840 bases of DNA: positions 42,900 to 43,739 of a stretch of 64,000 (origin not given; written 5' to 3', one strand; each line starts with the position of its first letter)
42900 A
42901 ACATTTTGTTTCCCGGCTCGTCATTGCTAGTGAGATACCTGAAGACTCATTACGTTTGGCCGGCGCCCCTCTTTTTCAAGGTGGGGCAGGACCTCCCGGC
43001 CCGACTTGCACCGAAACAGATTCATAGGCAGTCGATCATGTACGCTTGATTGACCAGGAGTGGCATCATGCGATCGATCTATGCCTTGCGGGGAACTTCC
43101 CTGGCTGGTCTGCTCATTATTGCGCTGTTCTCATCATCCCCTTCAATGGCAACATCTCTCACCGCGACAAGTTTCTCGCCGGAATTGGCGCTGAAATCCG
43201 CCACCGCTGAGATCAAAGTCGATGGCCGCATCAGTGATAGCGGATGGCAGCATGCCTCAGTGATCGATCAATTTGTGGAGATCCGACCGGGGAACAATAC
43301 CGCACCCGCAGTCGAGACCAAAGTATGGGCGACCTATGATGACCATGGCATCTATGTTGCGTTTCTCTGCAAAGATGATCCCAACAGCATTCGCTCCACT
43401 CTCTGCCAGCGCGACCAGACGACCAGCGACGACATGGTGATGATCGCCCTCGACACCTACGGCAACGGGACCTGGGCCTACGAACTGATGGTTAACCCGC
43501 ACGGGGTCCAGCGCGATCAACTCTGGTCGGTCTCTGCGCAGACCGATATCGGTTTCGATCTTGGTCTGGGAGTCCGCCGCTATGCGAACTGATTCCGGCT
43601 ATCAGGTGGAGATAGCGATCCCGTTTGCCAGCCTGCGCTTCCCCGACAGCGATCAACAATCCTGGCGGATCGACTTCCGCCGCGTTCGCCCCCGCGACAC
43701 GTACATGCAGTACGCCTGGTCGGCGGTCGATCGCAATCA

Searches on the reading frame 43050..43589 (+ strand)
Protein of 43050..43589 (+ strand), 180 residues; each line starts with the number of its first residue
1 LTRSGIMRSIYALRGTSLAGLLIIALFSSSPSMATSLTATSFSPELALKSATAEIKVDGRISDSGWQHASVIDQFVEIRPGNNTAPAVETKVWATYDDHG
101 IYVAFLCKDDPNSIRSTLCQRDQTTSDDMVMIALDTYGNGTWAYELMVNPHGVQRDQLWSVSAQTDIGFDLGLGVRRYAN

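Call 24: search_protein_families(library=pfam, proteins=[window:43050-43589:+], max_evalue=0.01)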
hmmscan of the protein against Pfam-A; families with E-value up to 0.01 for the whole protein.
window:43050-43589:+ (180 aa): 1 family
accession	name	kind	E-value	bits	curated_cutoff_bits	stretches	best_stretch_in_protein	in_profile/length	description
PF06452.16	CBM9_1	-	0.00012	22.5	23.4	1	57-147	1-85/185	Carbohydrate family 9 binding domain-like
